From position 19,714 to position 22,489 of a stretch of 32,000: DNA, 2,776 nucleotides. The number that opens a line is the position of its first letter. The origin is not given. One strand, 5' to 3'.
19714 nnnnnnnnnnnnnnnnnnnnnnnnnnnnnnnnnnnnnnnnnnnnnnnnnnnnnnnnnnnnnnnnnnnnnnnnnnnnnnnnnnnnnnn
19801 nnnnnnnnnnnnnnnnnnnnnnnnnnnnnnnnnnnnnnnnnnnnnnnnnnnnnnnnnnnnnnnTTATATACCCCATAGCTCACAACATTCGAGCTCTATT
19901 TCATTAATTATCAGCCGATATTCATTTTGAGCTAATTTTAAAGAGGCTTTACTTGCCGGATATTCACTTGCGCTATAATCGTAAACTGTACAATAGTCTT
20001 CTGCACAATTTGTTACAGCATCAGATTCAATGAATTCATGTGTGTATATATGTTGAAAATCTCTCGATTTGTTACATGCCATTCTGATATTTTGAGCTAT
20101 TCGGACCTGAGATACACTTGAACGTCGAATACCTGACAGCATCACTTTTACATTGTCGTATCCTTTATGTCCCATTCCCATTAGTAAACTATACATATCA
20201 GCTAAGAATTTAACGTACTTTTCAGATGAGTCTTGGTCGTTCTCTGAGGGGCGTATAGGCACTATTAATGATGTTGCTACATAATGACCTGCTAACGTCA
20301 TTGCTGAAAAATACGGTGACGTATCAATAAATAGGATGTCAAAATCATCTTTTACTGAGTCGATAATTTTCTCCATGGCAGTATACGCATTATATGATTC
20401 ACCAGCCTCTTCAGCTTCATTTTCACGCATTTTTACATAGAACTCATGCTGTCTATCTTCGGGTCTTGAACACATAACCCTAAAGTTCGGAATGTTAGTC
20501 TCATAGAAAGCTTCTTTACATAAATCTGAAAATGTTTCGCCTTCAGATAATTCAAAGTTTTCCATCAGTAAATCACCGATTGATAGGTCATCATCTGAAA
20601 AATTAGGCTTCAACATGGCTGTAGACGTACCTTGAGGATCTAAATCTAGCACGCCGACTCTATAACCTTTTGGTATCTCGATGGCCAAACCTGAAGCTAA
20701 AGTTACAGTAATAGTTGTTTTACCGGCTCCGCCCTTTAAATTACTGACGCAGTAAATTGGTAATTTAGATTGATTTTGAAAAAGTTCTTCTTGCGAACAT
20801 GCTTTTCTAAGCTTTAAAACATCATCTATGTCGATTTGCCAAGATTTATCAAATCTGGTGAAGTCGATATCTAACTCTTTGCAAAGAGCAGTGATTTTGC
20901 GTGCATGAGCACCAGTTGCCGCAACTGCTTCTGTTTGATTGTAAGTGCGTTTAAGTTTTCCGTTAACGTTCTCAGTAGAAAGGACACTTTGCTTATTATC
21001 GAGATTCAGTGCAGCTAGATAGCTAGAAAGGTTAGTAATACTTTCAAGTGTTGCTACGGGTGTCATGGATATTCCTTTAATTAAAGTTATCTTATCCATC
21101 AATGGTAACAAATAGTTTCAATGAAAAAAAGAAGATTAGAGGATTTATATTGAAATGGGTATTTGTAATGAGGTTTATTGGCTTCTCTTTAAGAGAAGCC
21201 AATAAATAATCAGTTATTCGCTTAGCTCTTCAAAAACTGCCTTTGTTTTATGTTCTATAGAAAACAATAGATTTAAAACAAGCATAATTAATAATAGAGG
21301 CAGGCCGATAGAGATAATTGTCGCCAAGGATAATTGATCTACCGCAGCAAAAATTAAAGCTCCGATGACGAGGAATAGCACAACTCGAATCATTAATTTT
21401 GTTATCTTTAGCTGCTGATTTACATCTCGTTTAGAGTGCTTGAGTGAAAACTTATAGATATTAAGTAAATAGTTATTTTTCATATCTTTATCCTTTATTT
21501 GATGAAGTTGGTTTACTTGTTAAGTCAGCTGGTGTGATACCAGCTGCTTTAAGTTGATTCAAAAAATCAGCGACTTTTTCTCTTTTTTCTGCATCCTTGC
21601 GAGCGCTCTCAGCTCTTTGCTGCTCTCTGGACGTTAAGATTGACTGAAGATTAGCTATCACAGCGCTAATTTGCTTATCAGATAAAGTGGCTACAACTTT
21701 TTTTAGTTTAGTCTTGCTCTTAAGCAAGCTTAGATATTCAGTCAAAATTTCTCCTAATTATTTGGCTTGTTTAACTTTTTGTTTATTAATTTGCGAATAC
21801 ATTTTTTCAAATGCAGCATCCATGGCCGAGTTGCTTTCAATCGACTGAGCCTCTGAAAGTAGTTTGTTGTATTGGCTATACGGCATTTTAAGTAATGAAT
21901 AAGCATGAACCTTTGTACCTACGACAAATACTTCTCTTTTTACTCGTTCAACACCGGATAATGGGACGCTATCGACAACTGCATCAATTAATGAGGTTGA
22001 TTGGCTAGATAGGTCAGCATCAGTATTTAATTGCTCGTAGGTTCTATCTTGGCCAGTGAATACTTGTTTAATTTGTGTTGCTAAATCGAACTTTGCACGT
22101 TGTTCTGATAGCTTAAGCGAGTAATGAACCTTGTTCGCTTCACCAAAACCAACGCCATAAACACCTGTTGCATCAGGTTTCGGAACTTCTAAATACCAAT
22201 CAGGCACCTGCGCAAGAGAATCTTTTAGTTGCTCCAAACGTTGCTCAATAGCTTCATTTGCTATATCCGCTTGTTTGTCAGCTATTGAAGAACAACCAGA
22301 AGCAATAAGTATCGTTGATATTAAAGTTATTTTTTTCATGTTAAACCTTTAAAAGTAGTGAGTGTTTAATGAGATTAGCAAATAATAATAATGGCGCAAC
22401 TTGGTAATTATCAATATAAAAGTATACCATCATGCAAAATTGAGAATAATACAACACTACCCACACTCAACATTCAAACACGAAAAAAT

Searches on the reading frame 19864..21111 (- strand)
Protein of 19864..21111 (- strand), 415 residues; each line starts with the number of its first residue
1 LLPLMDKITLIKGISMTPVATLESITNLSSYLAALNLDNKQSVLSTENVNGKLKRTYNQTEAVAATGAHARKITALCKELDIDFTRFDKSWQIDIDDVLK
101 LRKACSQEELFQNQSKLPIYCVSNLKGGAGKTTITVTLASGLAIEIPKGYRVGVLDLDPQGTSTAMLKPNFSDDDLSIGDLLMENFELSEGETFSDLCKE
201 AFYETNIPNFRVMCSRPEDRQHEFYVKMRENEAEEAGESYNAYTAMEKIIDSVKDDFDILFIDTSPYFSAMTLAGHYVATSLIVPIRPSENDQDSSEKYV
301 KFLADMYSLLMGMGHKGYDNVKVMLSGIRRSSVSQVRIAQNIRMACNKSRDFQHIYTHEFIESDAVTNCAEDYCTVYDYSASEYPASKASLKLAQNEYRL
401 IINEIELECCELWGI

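Call 52: search_protein_families(library=pfam, proteins=[window:19864-21111:-], max_evalue=0.001)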
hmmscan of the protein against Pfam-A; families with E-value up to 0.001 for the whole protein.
window:19864-21111:- (415 aa): 4 families
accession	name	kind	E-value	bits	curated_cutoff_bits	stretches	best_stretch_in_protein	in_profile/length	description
PF13614.12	AAA_31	-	1.3e-20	74.5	27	1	120-289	4-150/177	AAA domain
PF01656.29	CbiA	-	1.8e-09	38.1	25.4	1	121-245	2-54/125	CobQ/CobB/MinD/ParA nucleotide binding domain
PF09140.17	MipZ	-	2e-09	37.6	20.7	1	121-163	4-43/262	ATPase MipZ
PF10609.15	ParA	-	3.1e-08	33.8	27.1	1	120-166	6-49/246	NUBPL iron-transfer P-loop NTPase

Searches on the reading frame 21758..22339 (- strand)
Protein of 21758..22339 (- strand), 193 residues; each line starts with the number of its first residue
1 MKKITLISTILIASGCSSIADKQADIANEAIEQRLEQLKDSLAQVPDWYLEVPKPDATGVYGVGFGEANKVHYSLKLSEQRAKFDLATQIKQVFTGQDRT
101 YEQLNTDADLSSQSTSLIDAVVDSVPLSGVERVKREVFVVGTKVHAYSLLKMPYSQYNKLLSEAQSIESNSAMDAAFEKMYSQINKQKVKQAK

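Call 52: search_protein_families(library=pfam, proteins=[window:21758-22339:-], max_evalue=0.001)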
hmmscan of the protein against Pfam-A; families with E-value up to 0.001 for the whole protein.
window:21758-22339:- (193 aa): 1 family
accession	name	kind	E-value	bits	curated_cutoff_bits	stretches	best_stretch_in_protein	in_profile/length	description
PF02169.21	LPP20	-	5.2e-06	27.2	25.9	0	46-139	1-92/97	LPP20 lipoprotein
